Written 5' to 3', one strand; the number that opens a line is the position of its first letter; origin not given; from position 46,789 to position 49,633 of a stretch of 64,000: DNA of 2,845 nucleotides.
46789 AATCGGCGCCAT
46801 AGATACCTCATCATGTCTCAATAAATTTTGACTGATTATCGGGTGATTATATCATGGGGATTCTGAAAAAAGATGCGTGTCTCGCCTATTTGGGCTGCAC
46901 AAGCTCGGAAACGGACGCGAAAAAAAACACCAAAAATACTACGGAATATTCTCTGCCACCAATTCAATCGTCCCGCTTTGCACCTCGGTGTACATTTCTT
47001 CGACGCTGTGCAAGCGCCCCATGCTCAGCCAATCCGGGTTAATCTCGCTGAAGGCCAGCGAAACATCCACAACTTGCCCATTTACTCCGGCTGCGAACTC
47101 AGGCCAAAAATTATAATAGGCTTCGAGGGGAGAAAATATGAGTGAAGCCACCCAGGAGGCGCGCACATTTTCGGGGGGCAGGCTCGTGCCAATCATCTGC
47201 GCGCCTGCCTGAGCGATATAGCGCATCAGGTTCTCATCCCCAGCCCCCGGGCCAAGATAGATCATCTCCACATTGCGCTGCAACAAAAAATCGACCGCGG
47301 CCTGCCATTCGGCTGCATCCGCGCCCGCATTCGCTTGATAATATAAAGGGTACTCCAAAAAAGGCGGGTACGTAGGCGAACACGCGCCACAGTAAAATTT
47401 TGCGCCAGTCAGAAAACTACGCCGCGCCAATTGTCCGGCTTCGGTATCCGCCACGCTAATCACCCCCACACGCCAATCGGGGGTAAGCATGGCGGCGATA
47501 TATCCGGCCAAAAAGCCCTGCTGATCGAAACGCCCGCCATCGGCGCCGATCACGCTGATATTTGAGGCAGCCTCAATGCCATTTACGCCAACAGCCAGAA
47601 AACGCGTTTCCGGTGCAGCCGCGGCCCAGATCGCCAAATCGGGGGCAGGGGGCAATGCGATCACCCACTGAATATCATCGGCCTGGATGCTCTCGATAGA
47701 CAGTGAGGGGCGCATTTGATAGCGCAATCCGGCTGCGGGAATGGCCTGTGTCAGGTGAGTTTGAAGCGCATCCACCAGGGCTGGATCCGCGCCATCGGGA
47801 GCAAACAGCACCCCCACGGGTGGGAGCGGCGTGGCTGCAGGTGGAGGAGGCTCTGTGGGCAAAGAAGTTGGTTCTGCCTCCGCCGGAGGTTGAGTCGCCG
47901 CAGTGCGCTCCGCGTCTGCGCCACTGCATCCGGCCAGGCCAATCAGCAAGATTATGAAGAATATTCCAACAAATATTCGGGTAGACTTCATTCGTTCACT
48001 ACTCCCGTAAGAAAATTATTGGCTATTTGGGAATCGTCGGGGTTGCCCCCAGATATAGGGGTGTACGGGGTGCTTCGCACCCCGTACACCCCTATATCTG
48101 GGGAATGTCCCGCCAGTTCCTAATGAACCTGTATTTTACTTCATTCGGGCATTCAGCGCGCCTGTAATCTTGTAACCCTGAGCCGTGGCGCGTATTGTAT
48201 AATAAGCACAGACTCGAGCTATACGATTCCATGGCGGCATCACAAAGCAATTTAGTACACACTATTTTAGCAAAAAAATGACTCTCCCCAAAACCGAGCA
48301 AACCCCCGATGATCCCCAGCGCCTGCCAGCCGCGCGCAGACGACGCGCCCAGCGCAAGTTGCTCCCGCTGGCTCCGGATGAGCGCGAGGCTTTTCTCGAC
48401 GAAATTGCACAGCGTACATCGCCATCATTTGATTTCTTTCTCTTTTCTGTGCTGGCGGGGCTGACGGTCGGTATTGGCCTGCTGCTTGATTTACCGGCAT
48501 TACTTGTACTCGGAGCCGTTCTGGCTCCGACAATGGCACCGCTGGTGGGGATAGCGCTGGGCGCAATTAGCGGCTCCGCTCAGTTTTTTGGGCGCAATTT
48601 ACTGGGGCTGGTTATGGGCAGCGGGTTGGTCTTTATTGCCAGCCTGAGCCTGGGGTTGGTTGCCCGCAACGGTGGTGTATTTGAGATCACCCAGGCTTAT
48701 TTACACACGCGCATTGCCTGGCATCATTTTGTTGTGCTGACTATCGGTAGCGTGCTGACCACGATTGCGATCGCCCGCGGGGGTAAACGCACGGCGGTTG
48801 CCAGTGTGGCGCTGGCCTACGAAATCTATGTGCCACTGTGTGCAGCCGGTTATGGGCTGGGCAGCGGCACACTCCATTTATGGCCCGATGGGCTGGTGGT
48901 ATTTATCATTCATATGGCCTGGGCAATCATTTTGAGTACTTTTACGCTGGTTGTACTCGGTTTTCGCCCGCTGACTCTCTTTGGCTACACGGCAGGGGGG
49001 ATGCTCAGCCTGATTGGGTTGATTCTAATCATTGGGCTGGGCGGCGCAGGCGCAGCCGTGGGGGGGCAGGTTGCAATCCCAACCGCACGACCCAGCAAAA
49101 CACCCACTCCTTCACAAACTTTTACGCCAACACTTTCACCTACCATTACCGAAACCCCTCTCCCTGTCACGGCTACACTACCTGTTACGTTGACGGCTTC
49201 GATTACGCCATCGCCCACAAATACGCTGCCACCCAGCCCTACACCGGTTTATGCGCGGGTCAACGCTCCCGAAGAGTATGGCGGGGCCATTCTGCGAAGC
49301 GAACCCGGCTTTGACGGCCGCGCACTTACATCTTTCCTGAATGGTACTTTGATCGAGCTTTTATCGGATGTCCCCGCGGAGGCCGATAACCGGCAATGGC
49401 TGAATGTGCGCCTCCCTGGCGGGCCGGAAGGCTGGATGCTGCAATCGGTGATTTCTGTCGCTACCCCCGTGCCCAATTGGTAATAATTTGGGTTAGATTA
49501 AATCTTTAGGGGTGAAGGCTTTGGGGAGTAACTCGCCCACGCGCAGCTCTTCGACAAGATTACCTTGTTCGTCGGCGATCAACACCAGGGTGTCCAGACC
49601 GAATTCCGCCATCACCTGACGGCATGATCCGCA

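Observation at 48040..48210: Four-copy family: conserved box plus long GGGGTGT-stem hairpin, each upstream of and co-oriented with a gene (candidate sRNA or leader class)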

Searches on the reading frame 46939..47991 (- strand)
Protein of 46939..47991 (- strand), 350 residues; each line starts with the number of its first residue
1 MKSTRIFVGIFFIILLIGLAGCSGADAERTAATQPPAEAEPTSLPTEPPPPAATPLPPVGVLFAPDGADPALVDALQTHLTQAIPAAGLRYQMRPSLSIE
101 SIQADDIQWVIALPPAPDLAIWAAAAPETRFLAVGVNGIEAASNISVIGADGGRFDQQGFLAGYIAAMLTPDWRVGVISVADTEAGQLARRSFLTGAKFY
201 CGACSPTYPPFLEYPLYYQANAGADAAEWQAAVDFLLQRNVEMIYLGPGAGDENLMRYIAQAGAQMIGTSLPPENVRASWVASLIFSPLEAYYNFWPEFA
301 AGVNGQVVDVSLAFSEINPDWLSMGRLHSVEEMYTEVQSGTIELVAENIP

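Call 46: search_protein_families(library=pfam, proteins=[window:46939-47991:-])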
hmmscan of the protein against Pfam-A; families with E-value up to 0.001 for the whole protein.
window:46939-47991:- (350 aa): 0 families

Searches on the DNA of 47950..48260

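Call 75: search_rna_families(source=window, start=47950, end=48260, threshold=evalue, max_evalue=1)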
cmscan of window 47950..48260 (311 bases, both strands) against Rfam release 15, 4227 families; matches with E-value up to 1: 4.
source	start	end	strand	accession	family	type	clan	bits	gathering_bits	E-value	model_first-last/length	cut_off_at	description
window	48042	48126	-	RF02794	Pab19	Gene; snRNA; snoRNA; HACA-box;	-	26.3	55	0.015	1-102/102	no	Pab19 RNA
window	48004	48107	-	RF02629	RmaA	Gene; sRNA;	-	21.8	57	0.13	1-113/113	no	Regulator of motility and amylovoran A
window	48039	48112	+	RF00510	Tombus_IRE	Cis-reg;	-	18.6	45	0.37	17-78/94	no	Tombusvirus internal replication element (IRE)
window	48047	48103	+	RF03828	MIR831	Gene; miRNA;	-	16.5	100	0.57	12-171/181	no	MIR831 microRNA precursor family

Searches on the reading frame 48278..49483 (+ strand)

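Call 46: search_protein_families(library=pfam, proteins=[window:48278-49483:+])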
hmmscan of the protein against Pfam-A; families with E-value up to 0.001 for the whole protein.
window:48278-49483:+ (401 aa): 2 families
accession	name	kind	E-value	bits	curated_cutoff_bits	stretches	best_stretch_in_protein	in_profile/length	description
PF04087.19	DUF389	-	2e-10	41.3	23.9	1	81-214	2-133/137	Domain of unknown function (DUF389)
PF08239.17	SH3_3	-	6.4e-07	29.9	27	1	336-392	2-53/54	Bacterial SH3 domain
